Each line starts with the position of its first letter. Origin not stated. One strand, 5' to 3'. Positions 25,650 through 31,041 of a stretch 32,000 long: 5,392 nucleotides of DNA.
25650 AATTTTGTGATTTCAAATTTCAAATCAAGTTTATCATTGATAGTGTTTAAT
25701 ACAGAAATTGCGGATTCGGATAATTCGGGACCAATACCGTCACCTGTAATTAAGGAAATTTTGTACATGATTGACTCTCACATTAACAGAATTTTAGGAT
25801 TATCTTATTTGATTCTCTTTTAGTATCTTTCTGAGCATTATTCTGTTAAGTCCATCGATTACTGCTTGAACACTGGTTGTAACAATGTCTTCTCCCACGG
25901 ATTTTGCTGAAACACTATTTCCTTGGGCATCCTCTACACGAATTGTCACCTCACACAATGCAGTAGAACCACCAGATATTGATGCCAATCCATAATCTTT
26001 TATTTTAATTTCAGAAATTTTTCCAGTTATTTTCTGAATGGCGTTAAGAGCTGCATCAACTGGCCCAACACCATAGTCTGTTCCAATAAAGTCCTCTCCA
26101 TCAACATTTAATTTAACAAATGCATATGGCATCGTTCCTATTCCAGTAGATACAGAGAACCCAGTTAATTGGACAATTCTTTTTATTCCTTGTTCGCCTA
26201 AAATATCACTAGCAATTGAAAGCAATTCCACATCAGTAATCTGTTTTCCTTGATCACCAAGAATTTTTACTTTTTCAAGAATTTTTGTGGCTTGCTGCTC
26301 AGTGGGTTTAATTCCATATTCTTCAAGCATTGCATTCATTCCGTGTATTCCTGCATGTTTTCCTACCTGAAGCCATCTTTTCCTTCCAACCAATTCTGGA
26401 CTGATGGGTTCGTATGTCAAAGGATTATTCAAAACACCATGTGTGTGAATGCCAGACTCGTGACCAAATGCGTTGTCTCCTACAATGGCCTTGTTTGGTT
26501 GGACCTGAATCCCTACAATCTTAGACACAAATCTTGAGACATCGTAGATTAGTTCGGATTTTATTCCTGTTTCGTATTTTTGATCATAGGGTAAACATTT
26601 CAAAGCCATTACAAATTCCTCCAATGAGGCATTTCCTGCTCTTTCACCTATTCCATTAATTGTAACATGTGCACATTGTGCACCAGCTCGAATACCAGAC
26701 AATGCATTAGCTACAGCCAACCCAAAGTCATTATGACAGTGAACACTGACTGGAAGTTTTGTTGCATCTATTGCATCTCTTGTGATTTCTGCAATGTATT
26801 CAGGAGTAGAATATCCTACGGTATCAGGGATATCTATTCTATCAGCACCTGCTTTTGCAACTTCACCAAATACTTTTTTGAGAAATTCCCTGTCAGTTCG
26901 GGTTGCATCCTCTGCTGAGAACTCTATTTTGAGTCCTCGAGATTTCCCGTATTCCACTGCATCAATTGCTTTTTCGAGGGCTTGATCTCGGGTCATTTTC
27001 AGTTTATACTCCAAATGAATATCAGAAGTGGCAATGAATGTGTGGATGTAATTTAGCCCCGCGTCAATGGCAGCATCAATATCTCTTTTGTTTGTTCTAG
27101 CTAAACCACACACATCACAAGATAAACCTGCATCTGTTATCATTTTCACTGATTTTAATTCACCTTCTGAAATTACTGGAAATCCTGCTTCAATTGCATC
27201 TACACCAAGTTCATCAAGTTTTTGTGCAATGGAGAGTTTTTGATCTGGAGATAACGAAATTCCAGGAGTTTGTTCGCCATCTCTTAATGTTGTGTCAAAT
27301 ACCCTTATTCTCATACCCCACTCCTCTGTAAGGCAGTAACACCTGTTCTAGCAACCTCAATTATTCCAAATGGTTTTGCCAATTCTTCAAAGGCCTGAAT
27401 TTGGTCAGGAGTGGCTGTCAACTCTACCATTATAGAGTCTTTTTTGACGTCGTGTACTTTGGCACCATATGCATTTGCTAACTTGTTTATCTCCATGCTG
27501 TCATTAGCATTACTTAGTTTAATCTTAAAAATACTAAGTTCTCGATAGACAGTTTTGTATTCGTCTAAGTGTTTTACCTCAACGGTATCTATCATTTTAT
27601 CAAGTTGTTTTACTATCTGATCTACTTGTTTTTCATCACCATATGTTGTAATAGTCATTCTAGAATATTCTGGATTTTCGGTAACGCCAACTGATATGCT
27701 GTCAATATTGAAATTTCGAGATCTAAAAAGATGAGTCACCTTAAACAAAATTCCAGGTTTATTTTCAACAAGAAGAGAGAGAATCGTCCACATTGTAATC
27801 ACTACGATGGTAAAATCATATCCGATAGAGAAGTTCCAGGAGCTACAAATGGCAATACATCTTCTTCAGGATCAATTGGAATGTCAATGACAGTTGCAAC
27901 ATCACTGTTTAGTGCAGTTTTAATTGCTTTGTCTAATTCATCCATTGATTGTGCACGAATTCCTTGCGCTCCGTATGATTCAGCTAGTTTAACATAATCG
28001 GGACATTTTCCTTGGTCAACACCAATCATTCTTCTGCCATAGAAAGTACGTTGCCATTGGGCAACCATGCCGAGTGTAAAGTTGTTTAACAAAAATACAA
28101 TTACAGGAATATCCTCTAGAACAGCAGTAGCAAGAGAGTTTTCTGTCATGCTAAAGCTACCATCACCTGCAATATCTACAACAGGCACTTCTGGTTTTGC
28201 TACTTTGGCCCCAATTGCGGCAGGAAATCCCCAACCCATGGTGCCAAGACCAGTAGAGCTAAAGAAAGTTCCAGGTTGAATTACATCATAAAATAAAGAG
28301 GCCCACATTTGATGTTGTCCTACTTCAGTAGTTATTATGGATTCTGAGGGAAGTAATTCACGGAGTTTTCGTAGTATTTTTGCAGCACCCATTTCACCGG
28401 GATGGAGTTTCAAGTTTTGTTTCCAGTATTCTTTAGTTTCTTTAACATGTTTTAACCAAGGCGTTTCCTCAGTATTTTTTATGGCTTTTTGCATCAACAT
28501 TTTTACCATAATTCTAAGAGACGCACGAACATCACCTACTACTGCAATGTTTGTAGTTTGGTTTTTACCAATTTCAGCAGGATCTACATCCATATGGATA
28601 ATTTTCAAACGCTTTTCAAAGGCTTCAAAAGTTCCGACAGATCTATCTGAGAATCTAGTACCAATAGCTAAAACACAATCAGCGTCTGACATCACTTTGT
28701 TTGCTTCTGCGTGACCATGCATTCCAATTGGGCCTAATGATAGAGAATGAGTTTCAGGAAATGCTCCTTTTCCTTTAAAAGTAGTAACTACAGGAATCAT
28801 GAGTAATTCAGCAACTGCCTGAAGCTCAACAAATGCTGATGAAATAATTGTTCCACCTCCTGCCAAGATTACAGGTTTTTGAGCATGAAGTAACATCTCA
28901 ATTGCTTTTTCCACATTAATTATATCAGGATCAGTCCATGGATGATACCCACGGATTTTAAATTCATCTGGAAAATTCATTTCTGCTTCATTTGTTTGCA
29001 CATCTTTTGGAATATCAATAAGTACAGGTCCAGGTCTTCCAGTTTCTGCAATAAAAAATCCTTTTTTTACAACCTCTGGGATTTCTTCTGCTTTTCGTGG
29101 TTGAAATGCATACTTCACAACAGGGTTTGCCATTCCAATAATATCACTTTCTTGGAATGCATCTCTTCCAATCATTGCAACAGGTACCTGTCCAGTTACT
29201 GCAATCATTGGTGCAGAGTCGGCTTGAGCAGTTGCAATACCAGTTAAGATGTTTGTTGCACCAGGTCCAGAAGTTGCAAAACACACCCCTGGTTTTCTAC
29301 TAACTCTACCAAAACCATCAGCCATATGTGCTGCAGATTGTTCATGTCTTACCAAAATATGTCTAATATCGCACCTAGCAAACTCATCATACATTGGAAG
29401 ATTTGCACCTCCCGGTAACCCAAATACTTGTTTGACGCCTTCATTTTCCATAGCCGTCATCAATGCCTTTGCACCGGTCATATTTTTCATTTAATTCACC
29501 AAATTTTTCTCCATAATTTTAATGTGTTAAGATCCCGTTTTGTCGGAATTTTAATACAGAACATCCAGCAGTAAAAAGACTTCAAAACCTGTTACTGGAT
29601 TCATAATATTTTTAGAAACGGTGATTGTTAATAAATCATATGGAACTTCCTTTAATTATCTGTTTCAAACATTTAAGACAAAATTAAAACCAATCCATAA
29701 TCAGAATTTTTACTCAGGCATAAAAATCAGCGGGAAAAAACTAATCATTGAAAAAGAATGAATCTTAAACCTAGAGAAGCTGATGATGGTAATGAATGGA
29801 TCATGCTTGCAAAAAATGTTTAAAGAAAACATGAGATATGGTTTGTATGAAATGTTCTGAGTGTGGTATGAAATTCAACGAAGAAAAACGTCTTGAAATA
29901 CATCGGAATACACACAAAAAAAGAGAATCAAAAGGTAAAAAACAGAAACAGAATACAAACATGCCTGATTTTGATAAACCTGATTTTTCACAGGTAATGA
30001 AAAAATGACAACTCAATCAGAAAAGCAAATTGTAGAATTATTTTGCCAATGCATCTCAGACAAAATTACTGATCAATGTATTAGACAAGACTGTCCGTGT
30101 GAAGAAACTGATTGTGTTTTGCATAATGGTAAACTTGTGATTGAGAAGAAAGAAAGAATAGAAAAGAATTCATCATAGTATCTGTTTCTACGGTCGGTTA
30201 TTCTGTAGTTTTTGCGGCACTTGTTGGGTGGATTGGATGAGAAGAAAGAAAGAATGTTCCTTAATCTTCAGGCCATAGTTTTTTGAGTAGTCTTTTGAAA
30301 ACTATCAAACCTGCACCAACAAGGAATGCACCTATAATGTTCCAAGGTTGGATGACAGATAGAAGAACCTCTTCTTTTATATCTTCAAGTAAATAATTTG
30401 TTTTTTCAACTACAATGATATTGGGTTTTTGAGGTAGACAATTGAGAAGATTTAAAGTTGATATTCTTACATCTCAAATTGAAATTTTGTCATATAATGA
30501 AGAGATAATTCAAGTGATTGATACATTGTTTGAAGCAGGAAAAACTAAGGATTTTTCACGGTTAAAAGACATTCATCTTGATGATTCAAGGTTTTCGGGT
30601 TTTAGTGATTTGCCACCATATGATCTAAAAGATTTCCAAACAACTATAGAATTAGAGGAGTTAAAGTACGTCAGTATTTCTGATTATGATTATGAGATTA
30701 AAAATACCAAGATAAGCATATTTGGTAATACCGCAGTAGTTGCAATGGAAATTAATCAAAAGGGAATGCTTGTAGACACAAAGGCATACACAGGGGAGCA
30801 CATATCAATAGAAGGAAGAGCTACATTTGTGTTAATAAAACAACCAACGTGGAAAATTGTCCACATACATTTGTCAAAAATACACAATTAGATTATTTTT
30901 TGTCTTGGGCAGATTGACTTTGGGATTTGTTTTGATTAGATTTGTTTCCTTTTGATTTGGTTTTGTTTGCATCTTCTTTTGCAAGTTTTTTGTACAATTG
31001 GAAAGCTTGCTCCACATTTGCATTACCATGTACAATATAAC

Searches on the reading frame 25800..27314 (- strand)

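Call 75: search_protein_families(library=pfam, proteins=[window:25800-27314:-], max_evalue=0.0001)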
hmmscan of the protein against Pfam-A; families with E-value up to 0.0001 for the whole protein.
window:25800-27314:- (504 aa): 3 families
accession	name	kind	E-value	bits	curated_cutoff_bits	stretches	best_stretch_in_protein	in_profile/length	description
PF00682.25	HMGL-like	-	4.6e-87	292.1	29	1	3-263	2-260/260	HMGL-like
PF08502.15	LeuA_dimer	-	9e-29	100.5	24.9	1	358-493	1-131/131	LeuA allosteric (dimerisation) domain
PF22617.1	HCS_D2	-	1.5e-25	89.8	27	1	277-357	1-82/82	Homocitrate synthase post-HMGL domain-like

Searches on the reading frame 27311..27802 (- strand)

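Call 75: search_protein_families(library=pfam, proteins=[window:27311-27802:-], max_evalue=0.0001)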
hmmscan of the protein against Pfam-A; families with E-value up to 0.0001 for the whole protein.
window:27311-27802:- (163 aa): 4 families
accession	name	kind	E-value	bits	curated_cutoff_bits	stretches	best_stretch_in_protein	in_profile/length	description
PF10369.15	ALS_ss_C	-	2.3e-25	88.9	23.2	1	87-161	1-74/74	Small subunit of acetolactate synthase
PF22629.2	ACT_AHAS_ss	-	1.7e-22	79.8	27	1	8-75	1-67/67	AHAS small subunit-like ACT domain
PF13710.12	ACT_5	-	5.2e-15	55.4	27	1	15-76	2-62/62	ACT domain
PF01842.31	ACT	-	3e-14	52.9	27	1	6-70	1-64/66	ACT domain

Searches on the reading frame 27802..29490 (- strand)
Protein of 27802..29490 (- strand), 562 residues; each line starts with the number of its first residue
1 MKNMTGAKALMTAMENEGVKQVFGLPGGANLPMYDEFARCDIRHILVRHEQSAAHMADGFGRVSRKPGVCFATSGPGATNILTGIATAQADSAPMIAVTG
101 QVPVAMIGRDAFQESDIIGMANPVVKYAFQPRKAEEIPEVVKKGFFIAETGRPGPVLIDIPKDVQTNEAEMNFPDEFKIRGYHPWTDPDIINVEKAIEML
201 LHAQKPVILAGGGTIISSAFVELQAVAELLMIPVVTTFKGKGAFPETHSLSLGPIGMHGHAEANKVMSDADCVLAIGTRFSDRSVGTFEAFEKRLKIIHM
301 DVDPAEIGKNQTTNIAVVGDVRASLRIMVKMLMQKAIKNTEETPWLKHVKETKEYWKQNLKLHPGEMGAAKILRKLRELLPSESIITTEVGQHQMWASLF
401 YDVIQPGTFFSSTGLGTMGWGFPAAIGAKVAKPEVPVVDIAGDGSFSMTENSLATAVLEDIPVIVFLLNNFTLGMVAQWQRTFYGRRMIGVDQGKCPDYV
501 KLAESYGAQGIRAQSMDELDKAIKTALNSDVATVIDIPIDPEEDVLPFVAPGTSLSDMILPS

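Call 75: search_protein_families(library=pfam, proteins=[window:27802-29490:-], max_evalue=0.0001)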
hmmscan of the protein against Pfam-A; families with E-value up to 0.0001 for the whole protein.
window:27802-29490:- (562 aa): 3 families
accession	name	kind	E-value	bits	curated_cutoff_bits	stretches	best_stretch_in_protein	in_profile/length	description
PF02775.26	TPP_enzyme_C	-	2.2e-49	167.5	21.9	1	390-537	2-151/151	Thiamine pyrophosphate enzyme, C-terminal TPP binding domain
PF00205.28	TPP_enzyme_M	-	1.2e-46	158.3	30.4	1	193-326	1-135/137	Thiamine pyrophosphate enzyme, central domain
PF02776.23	TPP_enzyme_N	-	9.8e-43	145.2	26.8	1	4-119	1-118/119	Thiamine pyrophosphate enzyme, N-terminal TPP binding domain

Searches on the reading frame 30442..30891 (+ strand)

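Call 75: search_protein_families(library=pfam, proteins=[window:30442-30891:+], max_evalue=0.0001)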
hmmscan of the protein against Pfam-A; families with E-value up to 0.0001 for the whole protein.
window:30442-30891:+ (149 aa): 3 families
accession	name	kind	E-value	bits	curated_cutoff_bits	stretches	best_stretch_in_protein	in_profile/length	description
PF13474.12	SnoaL_3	-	4.7e-09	37.1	22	1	22-145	1-117/121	SnoaL-like domain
PF14534.12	DUF4440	-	1.1e-05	26.3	25.2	1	22-139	1-107/107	Domain of unknown function (DUF4440)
PF08332.16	CaMKII_AD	-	8.1e-05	23.2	22.1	0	20-146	3-126/128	Calcium/calmodulin dependent protein kinase II association domain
